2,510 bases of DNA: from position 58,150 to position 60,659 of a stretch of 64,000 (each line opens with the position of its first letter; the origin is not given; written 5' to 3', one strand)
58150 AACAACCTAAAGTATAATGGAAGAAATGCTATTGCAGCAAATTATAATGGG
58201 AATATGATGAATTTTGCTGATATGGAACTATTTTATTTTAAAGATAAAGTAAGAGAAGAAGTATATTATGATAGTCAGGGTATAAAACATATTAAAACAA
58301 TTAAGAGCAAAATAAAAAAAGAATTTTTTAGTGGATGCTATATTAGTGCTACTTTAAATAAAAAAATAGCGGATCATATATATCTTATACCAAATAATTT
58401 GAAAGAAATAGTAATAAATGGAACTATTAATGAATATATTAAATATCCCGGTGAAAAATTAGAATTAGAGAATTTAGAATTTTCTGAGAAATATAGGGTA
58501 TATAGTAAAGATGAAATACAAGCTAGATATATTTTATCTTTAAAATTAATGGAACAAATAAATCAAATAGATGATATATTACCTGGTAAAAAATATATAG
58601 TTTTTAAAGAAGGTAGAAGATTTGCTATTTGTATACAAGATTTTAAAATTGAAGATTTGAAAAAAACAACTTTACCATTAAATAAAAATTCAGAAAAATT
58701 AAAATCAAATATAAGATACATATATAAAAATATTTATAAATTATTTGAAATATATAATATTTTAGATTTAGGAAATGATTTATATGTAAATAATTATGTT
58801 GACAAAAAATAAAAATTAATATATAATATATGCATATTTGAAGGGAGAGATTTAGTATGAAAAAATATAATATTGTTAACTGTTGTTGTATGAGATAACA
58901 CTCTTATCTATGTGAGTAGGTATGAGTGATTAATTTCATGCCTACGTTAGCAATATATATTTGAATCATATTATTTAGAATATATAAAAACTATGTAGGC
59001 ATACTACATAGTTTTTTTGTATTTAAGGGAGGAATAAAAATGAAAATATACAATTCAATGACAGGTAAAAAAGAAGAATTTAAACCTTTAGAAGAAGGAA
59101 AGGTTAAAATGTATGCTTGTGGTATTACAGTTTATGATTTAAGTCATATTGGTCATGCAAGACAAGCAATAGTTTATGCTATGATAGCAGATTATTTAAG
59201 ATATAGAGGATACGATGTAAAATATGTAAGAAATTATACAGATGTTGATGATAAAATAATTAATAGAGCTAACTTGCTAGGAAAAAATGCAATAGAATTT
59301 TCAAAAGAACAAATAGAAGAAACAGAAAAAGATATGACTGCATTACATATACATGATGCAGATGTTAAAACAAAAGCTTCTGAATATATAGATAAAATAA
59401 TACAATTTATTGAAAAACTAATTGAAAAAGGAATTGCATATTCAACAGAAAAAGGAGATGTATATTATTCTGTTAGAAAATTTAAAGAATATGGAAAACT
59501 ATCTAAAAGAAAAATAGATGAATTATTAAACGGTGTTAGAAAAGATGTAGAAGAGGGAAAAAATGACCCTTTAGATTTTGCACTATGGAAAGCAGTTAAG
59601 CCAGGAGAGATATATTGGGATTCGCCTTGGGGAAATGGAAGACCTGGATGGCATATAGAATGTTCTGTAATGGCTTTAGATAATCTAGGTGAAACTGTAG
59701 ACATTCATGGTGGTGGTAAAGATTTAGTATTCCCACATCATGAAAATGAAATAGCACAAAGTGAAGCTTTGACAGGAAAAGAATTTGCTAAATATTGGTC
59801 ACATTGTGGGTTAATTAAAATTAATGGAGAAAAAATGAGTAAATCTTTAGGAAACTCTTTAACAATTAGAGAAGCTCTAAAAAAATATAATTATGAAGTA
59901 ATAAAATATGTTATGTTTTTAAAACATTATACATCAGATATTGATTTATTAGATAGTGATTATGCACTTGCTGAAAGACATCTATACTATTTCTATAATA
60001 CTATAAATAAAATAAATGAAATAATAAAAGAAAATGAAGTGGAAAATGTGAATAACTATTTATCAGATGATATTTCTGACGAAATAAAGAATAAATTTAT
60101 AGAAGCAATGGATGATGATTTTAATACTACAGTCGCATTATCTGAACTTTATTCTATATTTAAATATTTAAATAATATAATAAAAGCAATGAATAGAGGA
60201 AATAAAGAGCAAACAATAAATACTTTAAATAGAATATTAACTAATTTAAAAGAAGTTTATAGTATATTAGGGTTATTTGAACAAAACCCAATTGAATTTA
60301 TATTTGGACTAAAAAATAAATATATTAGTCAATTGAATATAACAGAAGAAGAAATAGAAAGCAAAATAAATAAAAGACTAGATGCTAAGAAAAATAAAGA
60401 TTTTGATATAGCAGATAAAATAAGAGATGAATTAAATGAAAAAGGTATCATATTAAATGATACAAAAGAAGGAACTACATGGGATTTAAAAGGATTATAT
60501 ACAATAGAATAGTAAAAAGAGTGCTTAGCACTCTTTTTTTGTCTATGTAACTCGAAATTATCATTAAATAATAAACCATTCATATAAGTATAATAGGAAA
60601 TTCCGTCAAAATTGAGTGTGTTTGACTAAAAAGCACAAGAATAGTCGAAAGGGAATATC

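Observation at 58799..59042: Cys-codon leader peptide and terminator/antiterminator switch upstream of cysS (ribosome-mediated attenuation rather than a T-box)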

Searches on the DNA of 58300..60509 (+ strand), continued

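Call 66: search_with_rna_model(model_id=R1, sources=[window, L003, L004, L081, L085, L086, L087, L089, L099, L206, L208], max_evalue=1e-8, make_alignment=true)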
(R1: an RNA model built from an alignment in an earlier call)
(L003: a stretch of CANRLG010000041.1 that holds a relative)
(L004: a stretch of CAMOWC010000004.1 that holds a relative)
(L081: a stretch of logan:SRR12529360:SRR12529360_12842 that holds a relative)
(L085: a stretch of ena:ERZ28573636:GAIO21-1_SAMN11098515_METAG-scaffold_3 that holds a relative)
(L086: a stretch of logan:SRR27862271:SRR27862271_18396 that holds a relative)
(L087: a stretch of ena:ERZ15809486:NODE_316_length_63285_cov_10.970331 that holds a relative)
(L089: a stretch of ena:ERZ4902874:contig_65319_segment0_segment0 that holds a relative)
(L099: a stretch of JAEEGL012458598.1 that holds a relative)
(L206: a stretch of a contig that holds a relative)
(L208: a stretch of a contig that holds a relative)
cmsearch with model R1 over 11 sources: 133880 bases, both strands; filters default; matches with E-value up to 1e-8: 12.
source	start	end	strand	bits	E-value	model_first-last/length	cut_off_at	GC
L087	2810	2982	+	170.9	4.9e-32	1-172/172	no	0.25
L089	2815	2984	+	162.6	2.3e-30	1-172/172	no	0.26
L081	2802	2979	+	161.5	3.8e-30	1-172/172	no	0.26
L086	2808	2980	+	160.2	6.9e-30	1-172/172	no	0.26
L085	2808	2980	+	158.9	1.3e-29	1-172/172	no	0.25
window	58841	59019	+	158.5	1.5e-29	1-172/172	no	0.26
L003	5184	5363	+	154.7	9.2e-29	1-172/172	no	0.28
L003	1272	1435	+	142.4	2.7e-26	1-172/172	no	0.27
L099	1480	1651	-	122.1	3.6e-22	1-172/172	no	0.3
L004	3800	3971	+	84.1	1.7e-14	1-172/172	no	0.24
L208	3730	3861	-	66.4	6.3e-11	1-172/172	no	0.25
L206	3812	3925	-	63.9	2e-10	1-172/172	no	0.23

Alignment A4: 12 matches aligned to the model, 199 columns, each read 5' to 3' on its own strand. Consensus structure (alignment columns), stored with it:
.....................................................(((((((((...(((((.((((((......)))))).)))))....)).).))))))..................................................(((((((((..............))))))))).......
